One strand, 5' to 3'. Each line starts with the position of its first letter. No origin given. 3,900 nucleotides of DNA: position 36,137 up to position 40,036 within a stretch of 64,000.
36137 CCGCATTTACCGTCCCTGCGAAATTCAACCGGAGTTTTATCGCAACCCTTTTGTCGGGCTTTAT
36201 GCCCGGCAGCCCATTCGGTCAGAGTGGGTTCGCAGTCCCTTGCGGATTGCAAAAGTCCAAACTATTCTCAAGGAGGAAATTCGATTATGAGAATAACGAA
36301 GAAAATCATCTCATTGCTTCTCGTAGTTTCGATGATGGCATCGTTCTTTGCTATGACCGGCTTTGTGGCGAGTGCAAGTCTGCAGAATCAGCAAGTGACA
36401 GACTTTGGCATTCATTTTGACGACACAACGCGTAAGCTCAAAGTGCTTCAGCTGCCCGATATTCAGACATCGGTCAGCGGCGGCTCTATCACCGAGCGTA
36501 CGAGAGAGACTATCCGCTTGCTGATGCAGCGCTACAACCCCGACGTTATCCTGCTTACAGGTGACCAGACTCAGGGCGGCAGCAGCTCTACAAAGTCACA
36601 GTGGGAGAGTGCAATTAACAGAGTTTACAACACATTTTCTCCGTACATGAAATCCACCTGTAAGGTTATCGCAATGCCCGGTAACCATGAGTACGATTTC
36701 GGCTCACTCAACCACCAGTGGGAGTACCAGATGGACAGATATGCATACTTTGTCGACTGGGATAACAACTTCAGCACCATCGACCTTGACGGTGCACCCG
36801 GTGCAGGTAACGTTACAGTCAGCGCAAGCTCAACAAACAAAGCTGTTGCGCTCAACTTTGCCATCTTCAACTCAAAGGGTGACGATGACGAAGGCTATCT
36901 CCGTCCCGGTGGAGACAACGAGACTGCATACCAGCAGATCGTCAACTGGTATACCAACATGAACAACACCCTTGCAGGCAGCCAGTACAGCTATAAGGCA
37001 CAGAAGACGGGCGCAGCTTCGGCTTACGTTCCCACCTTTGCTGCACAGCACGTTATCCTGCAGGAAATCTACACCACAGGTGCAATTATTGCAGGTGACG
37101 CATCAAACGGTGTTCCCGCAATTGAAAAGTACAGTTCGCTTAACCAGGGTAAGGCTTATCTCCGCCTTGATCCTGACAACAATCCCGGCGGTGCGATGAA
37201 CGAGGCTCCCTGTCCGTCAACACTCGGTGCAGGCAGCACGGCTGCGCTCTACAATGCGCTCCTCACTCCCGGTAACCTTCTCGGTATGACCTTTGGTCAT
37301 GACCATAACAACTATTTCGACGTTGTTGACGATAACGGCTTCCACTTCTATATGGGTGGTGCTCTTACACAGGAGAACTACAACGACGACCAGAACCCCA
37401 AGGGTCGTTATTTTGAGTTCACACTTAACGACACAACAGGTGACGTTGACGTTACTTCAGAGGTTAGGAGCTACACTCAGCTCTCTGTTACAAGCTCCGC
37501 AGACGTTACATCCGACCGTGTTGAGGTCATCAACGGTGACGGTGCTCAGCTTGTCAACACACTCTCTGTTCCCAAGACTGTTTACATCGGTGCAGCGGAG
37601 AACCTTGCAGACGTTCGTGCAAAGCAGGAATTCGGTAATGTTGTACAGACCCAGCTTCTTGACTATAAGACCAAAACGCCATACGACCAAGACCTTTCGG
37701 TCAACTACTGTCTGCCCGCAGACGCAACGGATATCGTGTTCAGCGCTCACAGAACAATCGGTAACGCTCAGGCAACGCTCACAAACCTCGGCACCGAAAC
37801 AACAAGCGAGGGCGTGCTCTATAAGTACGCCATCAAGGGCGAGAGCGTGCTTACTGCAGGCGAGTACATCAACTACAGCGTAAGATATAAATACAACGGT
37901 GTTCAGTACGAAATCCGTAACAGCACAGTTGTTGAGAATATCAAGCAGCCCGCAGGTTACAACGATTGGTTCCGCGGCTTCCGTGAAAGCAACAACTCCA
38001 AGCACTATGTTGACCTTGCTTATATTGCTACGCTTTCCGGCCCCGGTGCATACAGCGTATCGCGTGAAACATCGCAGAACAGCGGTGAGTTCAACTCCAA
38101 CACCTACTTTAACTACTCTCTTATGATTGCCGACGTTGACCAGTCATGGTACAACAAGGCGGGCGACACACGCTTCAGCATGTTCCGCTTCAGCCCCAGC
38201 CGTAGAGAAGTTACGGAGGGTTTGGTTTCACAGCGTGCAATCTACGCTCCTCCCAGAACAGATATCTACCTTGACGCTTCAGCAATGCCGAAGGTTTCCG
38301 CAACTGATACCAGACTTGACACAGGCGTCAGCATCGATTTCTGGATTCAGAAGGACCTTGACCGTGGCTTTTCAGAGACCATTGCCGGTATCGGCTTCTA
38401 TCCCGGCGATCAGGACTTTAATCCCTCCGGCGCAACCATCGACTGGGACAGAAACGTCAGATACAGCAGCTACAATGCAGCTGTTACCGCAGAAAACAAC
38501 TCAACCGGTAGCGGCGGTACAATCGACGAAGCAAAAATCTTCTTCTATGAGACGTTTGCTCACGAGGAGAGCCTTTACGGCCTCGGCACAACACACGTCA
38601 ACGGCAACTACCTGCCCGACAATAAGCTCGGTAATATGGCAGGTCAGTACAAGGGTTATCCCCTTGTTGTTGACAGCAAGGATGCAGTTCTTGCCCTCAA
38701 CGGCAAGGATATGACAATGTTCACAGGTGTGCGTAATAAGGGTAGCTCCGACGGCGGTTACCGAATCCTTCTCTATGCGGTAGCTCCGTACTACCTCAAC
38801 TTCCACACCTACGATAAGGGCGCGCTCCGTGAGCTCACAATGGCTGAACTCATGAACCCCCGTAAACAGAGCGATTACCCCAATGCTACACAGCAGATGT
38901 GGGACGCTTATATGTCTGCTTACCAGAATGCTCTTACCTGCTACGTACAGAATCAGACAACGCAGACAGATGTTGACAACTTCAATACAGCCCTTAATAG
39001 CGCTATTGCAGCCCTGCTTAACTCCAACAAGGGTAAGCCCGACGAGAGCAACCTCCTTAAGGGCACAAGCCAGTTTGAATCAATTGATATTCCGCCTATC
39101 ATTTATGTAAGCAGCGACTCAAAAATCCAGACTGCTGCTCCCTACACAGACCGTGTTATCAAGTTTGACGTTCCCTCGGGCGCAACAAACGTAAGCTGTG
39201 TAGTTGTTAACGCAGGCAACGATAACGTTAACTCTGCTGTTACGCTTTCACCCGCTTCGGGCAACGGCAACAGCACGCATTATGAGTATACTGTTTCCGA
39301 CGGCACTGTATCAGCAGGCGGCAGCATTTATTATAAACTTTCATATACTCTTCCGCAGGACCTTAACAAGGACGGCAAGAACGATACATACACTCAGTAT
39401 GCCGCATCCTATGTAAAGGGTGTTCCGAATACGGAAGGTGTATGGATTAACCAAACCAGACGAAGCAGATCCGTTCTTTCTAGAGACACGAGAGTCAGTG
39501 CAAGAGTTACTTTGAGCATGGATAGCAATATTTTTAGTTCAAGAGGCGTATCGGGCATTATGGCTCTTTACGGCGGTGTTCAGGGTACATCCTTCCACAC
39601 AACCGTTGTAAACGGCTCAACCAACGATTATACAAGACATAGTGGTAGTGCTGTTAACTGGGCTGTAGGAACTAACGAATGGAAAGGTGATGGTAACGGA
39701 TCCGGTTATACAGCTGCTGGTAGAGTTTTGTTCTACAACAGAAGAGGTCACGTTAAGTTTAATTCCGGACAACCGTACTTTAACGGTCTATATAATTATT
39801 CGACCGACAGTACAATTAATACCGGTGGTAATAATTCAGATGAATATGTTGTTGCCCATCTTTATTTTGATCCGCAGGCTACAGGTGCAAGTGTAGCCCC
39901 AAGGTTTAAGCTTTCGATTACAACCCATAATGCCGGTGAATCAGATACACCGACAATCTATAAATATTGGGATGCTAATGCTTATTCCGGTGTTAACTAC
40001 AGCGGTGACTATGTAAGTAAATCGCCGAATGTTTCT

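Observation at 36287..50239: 13.95-kb single gene for a 4650-aa secreted protein with an N-terminal metallophosphoesterase head and no recognisable wall anchor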

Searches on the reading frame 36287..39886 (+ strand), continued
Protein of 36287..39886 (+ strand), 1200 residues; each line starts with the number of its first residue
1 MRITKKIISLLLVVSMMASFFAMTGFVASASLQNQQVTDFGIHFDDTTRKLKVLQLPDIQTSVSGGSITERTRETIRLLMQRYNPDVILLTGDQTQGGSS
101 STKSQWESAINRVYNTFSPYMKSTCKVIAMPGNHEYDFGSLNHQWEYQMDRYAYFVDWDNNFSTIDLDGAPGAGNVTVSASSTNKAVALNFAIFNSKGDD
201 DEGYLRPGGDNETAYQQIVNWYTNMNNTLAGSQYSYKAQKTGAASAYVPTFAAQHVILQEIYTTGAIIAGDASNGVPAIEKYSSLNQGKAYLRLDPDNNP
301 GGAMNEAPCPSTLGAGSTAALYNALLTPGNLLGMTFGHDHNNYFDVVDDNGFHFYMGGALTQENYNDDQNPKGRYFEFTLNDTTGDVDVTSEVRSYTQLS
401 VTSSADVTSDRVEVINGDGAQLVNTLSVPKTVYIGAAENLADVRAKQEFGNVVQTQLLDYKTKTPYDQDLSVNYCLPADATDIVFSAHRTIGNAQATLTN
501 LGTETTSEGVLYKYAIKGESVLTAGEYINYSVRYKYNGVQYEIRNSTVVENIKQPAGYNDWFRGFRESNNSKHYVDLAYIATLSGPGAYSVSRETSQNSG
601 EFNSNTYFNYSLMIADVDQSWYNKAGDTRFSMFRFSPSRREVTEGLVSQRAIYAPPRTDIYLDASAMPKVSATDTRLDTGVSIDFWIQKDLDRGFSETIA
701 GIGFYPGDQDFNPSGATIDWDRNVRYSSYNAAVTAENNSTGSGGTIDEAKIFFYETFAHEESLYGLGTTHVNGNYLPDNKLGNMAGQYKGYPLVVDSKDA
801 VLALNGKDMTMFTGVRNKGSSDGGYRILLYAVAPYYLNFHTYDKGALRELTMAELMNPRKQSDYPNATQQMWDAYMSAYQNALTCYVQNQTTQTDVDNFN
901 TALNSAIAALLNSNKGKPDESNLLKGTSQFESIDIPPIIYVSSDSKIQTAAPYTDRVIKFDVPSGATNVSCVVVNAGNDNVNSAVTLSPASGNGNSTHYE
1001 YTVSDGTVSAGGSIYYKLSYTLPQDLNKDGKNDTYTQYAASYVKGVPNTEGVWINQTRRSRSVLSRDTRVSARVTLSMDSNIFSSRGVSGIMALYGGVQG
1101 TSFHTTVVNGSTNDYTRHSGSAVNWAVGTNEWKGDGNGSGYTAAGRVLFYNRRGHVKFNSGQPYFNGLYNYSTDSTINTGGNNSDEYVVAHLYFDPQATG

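Call 93: search_protein_families(library=pfam, max_evalue=0.01, proteins=[P0007, P0008])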
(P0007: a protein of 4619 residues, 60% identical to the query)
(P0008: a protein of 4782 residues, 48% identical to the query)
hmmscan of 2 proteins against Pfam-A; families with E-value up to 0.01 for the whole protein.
P0007 (4619 aa): 1 family
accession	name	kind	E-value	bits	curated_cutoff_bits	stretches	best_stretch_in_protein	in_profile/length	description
PF00149.33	Metallophos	-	7.7e-10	40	21.5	1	51-167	1-104/191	Calcineurin-like phosphoesterase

P0008 (4782 aa): 1 family
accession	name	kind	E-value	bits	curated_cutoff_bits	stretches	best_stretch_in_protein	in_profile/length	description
PF00149.33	Metallophos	-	8.4e-09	36.6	21.5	1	52-227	2-142/191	Calcineurin-like phosphoesterase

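Call 96: search_protein_families(library=ncbifam, max_evalue=0.001, proteins=[P0025])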
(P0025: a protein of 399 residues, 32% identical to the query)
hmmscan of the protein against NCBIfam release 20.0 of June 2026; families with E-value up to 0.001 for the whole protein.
P0025 (399 aa): 6 families
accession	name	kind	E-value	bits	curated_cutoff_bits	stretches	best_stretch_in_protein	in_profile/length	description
NF008460.0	PRK11340.1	equivalog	4.8e-07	29.5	188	1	4-134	5-133/271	phosphodiesterase YaeI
NF041029.1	Mre11_Pyroc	equivalog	2.4e-06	26.7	600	1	75-131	38-93/438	DNA double-strand break repair protein Mre11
NF033458.1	lipid_A_LpxG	equivalog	3.6e-06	26.5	350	1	47-138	45-131/321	UDP-2,3-diacylglucosamine diphosphatase LpxG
TIGR00040.1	yfcE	subfamily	0.00017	21.7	56.25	1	65-139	15-77/158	YfcE family phosphodiesterase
TIGR04123.1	P_estr_lig_assc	hypoth_equivalog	0.00035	20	150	1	69-142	56-126/207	ligase-associated DNA damage response endonuclease PdeM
TIGR00619.1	sbcd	subfamily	0.00045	20.1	77.65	1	69-128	31-90/252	exonuclease subunit SbcD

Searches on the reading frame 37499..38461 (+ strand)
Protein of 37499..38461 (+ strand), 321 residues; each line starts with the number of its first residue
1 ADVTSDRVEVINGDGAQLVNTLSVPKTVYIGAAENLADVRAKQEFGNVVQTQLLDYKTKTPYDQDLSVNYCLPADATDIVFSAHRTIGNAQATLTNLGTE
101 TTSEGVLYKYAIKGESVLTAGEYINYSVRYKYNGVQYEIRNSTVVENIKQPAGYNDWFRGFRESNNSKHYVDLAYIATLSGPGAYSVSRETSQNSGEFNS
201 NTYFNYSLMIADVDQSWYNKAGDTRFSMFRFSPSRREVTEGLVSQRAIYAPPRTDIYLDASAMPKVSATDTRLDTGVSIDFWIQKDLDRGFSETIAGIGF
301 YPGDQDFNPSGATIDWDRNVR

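Call 92: search_solved_structures(query=A7, max_evalue=1)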
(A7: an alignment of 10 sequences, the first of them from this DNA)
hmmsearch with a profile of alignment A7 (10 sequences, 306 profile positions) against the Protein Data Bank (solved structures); distinct sequences matched with E-value up to 1: 0.

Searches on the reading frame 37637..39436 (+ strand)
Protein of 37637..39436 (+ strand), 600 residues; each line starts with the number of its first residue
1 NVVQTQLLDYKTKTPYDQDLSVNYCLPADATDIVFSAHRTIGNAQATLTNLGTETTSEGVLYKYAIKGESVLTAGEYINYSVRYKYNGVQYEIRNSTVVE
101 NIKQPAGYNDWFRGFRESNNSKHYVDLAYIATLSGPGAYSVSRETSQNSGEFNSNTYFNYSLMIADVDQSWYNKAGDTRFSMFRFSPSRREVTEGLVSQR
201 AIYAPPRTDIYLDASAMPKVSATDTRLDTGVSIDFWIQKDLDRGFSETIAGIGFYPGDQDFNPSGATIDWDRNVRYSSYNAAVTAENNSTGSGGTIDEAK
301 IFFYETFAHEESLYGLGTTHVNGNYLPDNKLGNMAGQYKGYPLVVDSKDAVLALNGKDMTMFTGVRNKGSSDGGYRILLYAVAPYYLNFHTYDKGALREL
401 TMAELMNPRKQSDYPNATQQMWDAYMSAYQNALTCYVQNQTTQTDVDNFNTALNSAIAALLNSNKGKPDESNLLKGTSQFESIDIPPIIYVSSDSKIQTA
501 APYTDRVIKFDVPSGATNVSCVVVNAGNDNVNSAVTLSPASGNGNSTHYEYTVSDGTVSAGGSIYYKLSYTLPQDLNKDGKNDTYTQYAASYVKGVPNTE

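Call 6: search_protein_families(library=pfam, max_evalue=0.1, proteins=[window:37637-39436:+])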
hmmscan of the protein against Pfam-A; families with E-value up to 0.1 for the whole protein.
window:37637-39436:+ (600 aa): 1 family
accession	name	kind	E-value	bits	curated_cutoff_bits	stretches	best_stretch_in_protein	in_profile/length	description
PF07554.19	FIVAR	-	4.6e-07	30.8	29.2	1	394-460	2-70/71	FIVAR domain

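Call 7: search_protein_families(library=ncbifam, max_evalue=0.1, proteins=[window:37637-39436:+])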
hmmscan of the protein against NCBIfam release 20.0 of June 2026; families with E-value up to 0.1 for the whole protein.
window:37637-39436:+ (600 aa): 0 families
